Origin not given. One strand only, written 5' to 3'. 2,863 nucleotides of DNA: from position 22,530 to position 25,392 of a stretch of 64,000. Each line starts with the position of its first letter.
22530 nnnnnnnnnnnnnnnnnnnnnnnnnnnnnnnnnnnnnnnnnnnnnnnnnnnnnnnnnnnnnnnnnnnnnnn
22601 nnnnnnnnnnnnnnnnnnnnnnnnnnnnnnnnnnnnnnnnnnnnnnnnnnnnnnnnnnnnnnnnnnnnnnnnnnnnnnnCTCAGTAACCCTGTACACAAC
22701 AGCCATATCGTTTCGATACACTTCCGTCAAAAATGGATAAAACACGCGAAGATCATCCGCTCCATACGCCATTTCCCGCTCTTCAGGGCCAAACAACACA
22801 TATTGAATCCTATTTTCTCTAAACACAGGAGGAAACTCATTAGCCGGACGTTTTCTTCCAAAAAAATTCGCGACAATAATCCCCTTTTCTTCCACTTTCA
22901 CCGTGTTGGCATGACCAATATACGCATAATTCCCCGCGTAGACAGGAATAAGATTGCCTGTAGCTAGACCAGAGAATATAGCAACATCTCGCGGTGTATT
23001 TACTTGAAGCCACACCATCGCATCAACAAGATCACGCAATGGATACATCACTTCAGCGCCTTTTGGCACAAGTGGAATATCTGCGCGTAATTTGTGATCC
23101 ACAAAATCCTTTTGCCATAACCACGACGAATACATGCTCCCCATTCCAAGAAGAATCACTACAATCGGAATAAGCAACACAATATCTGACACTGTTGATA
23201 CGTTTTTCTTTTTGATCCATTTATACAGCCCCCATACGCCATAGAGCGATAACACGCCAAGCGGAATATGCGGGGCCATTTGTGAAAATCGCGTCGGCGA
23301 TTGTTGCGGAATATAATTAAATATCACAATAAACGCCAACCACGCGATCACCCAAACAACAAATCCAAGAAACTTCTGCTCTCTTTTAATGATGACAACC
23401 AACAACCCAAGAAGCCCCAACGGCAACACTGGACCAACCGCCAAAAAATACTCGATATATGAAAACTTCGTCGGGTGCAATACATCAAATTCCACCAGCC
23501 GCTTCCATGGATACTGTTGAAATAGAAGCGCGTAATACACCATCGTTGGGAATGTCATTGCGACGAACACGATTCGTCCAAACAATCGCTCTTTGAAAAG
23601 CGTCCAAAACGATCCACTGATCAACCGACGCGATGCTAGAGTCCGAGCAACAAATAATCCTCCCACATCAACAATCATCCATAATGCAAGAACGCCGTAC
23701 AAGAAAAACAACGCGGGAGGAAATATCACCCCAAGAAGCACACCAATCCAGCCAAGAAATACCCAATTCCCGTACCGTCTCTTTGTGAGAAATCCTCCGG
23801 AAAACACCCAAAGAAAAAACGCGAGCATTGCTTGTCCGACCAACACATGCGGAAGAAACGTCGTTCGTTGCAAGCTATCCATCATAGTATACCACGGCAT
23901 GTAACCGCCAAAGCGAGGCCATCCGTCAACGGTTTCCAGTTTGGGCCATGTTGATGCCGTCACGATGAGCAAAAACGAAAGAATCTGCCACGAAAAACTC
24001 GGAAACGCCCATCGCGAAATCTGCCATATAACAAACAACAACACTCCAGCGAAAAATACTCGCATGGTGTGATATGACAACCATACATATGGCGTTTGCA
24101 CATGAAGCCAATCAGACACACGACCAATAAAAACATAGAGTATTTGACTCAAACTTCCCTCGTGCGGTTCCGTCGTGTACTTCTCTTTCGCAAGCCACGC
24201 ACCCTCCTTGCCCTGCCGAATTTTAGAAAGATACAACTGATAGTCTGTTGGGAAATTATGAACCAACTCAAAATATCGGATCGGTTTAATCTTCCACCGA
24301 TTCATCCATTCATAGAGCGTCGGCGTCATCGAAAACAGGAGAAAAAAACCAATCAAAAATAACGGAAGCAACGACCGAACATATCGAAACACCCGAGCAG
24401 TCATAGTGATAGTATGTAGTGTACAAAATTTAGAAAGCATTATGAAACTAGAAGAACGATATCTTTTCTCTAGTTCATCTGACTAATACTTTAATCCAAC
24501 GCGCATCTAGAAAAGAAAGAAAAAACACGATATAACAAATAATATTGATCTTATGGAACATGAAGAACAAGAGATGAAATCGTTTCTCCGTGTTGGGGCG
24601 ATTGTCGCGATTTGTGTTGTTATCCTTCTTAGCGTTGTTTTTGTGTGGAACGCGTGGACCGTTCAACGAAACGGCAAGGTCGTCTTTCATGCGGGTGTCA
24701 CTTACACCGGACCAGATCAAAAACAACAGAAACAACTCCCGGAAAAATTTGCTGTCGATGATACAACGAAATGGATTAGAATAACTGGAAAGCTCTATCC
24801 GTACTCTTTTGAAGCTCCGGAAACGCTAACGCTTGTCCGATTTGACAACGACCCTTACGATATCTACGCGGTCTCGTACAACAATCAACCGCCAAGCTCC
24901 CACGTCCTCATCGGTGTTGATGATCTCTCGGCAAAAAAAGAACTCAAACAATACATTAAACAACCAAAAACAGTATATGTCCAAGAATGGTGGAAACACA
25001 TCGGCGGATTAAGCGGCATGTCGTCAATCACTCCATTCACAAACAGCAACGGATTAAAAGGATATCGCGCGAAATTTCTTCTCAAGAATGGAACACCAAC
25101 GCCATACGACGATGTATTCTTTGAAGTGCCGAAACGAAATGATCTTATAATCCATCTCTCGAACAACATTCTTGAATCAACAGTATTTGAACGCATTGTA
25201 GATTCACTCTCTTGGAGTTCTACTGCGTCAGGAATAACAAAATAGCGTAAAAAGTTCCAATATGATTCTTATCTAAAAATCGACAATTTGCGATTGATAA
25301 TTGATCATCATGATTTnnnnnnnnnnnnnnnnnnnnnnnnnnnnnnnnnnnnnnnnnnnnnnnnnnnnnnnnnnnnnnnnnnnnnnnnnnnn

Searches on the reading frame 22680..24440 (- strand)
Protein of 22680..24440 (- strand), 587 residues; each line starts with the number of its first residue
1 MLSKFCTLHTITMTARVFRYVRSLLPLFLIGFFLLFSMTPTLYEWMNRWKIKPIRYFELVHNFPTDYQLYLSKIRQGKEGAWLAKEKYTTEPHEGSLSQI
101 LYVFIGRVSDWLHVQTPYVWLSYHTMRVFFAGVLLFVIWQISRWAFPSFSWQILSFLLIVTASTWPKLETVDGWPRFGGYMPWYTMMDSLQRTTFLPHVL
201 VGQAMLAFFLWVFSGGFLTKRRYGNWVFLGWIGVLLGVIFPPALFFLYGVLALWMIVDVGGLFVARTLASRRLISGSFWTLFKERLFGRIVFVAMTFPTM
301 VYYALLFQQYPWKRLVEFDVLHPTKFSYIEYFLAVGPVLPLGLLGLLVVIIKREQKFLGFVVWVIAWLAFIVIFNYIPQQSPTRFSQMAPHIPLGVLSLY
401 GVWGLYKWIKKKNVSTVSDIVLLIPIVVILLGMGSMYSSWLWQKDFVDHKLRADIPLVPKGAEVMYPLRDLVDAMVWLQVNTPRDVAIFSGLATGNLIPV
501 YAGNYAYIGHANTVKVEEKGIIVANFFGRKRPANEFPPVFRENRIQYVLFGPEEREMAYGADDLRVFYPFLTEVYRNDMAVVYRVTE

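Call 5: search_protein_families(library=pfam, proteins=[window:22680-24440:-], max_evalue=1)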
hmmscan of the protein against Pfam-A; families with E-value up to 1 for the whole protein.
window:22680-24440:- (587 aa): 0 families

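Call 6: search_protein_families(library=ncbifam, proteins=[window:22680-24440:-], max_evalue=1)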
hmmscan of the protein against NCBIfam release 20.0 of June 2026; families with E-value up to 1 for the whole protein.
window:22680-24440:- (587 aa): 1 family
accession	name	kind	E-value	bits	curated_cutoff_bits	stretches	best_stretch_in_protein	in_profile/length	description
NF002245.0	PRK01158.1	equivalog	0.09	12.1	198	1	488-529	37-78/233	phosphoglycolate phosphatase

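Call 38: find_homologous_proteins(query=window:22680-24440:-)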
Query window:22680-24440:- (587 aa): 312 proteins with E <= 0.001 among 8000 candidates; the best 120 are listed.
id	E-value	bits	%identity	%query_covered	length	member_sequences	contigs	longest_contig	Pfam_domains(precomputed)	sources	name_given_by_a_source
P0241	0.0e+0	1313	100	98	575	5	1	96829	-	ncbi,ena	-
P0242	7.5e-293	991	74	98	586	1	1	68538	-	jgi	jgi:hypothetical protein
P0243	1.4e-271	921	77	89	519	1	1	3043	-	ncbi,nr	ncbi:MAG: hypothetical protein N3A54_05995, partial [Patescibacteria group bacterium]|nr:hypothetica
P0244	2.3e-268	910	67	97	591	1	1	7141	-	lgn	-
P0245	1.1e-262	891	65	97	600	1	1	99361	-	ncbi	-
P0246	1.4e-262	891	64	97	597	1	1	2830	-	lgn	-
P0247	6.3e-258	875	64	97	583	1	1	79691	-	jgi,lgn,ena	-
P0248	1.1e-250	852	64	97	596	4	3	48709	-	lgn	-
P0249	2.5e-247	840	64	97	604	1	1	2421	-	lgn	-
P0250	1.6e-245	834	64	95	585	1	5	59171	-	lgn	-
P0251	1.4e-244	831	62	97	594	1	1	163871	-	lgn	-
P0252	1.2e-239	815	62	96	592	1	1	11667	-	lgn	-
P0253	5.1e-238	810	60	94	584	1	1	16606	-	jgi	jgi:hypothetical protein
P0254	2.0e-237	808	61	96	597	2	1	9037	-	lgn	-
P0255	2.8e-234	797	60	96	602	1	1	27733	-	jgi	jgi:hypothetical protein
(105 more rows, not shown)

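Call 41: search_solved_structures(query=A2, max_evalue=1)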
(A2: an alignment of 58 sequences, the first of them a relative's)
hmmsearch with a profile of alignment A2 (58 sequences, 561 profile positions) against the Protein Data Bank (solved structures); distinct sequences matched with E-value up to 1: 1.
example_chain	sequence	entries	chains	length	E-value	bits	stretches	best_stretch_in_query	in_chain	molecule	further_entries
9u9h_A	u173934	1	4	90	0.61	11.5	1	180-235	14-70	Virion membrane protein OPG140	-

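Call 53: predict_structure(alignment_id=A2)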
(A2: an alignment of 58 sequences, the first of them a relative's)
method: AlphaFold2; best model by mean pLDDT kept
length: 575 residues; sequences in the alignment: 58
mean_pLDDT: 91.0   pTM: 0.91
mean pLDDT of the five models: 91.0, 90.8, 90.1, 89.7, 89.4
residues with pLDDT >= 90: 418; 70-90: 135; 50-70: 19; < 50: 3
segments of 3 or more residues with pLDDT < 50: none
pLDDT, mean of each block of 10 residues (from residue 1): 92 97 95 94 87 85 96 91 92 97 91 96 98 97 97 89 83 79 93 97 87 95 95 96 94 83 84 94 96 82 77 82 95 97 96 94 65 83 98 94 91 96 93 90 59 85 96 94 92 90 91 97 96 96 93 97 97 93
secondary structure, 60 per line:
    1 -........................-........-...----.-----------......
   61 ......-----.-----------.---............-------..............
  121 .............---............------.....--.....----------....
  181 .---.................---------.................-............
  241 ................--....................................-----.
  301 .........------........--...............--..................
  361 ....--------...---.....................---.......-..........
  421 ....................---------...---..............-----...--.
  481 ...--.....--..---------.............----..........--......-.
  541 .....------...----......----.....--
elements in order: H2-25 H27-34 H55-66 H88-99 H107-133 H137-148 E155-159 E162-166 H177-181 H185-201 H211-227 H229-256 H259-294 H300-309 H316-323 H326-340 H343-364 H379-399 H403-409 H411-440 H457-469 E475-477 H480-483 H486-490 H504-516 H521-530 E533-538 H540-545 E559-564 E569-573
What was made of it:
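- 22677..24404 (-): Divergently transcribed 575-aa polytopic protein with a GT-C_A fold (STT3/AglB/PglB, DPY19, AftA, ArnT-like). No family annotation anywhere. AF2 pLDDT 91, pTM 0.91 (call 53).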

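Call 55: fold_search(model_id=the predicted structure, library=pdb)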
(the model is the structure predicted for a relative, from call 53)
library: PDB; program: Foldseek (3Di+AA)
matches with E <= 10: 221; with E <= 0.001: 26
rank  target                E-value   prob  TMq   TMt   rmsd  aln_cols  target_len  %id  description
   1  8b6l_I                6.2e-10  1.00  0.46  0.40  12.0       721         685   12  Subtomogram average of the human Sec61-TRAP-OSTA-translocon (released 2022-12-07)
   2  9n9j_I                1.2e-09  1.00  0.45  0.39  12.2       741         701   12  Structure of a GRP94 folding intermediate engaged with a CCDC134- and FKBP11-bound secretory translocon (released 2025-11-19)
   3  3wak                  5.0e-09  1.00  0.51  0.37  11.3       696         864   13  Crystal structure of the Archaeoglobus fulgidus oligosaccharyltransferase (O29867_ARCFU) in the apo form (released 2013-10-30)
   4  8agc_A                5.2e-09  1.00  0.49  0.42  10.8       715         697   14  Structure of yeast oligosaccharylransferase complex with lipid-linked oligosaccharide and non-acceptor peptide bound (released 2022-12-07)
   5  7e9s_A                7.6e-09  1.00  0.48  0.35  12.5       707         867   12  Archaeal oligosaccharyltransferase AglB from Archaeoglobus fulgidus in complex with an inhibitory peptide and a dolich (released 2021-09-08)
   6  8age_A                9.4e-09  1.00  0.50  0.46  11.1       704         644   11  Structure of yeast oligosaccharylransferase complex with acceptor peptide bound (released 2022-12-07)
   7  7zlg_A                9.8e-09  1.00  0.49  0.45  11.3       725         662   12  Cryo-EM structure of C-mannosyltransferase CeDPY19, in complex with acceptor peptide and bound to CMT2-Fab and anti-Fa (released 2023-01-11)
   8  6ftg_5                1.3e-08  1.00  0.48  0.44  12.7       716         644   12  Subtomogram average of OST-containing ribosome-translocon complexes from canine rough microsomal membranes (released 2018-03-21)
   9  7oci_F                1.5e-08  1.00  0.51  0.47  11.6       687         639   11  Cryo-EM structure of yeast Ost6p containing oligosaccharyltransferase complex (released 2022-02-16)
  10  7zlh_A                2.7e-08  1.00  0.50  0.46  11.1       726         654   12  Cryo-EM structure of C-mannosyltransferase CeDPY19, in apo state, bound to CMT2-Fab and anti-Fab nanobody (released 2023-01-11)
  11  3waj                  3.4e-08  1.00  0.48  0.37  14.5       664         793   11  Crystal structure of the Archaeoglobus fulgidus oligosaccharyltransferase (O29867_ARCFU) complex with Zn and sulfate (released 2013-10-30)
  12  6ezn_F                4.5e-08  1.00  0.51  0.46  13.8       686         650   11  Cryo-EM structure of the yeast oligosaccharyltransferase (OST) complex (released 2018-01-17)
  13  5gmy_A                4.5e-08  1.00  0.48  0.35  14.7       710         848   12  Crystal structure of the Archaeoglobus fulgidus oligosaccharyltransferase (O29867_ARCFU) tethered with an acceptor pep (released 2017-02-01)
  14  6s7t_A                5.8e-08  1.00  0.45  0.38  11.4       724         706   12  Cryo-EM structure of human oligosaccharyltransferase complex OST-B (released 2019-12-18)
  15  6s7o_A                6.9e-08  1.00  0.54  0.49  10.1       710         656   11  Cryo-EM structure of human oligosaccharyltransferase complex OST-A (released 2019-12-18)
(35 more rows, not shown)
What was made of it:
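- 22677..24404 (-): Foldseek E down to 6e-10 to STT3/AglB, and AftA with TM 0.53 (call 55).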

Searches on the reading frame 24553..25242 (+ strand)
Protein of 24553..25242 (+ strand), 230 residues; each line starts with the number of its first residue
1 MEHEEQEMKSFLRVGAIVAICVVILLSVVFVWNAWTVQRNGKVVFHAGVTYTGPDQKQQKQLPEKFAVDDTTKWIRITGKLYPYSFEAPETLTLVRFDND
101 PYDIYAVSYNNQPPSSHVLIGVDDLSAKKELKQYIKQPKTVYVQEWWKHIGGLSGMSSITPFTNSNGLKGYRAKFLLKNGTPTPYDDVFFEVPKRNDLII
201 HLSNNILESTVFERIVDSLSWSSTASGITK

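Call 5: search_protein_families(library=pfam, proteins=[window:24553-25242:+], max_evalue=1)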
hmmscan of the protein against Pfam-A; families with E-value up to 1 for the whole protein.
window:24553-25242:+ (230 aa): 0 families

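Call 6: search_protein_families(library=ncbifam, proteins=[window:24553-25242:+], max_evalue=1)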
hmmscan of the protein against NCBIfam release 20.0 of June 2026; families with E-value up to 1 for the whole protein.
window:24553-25242:+ (230 aa): 0 families

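Call 58: search_solved_structures(query=A3, max_evalue=5)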
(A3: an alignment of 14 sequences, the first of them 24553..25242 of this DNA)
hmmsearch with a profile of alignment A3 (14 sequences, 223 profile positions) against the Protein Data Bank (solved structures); distinct sequences matched with E-value up to 5: 1.
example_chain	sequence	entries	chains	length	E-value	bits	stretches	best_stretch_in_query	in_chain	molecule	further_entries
7shg_A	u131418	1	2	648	0.13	14.7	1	116-191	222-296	Ribofuranosyl transferase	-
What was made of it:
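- Tried and rejected: Profile searches of TM587 and p230 against PDB sequences found nothing (calls 41, 58).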

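Call 59: search_protein_families(library=pfam, alignment_id=A3, max_evalue=1)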
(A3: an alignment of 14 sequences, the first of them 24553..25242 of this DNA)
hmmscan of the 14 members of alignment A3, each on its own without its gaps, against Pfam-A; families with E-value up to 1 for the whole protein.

A. member 1, window:24553-25242:+ (230 aa): 0 families

B. families by the number of members that match (of 14 scanned): 1 family
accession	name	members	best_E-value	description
PF17682.6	Tau95_N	2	0.16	Tau95 Triple barrel domain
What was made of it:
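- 24553..25245 (+): Conserved 230-aa protein with an N-terminal membrane anchor and an extracytoplasmic domain of unknown fold, immediately upstream. No Pfam, NCBIfam or PDB match, even with a profile (calls 5, 6, 58, 59).
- Tried and rejected: Pfam found nothing for p230 orthologues (call 59).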
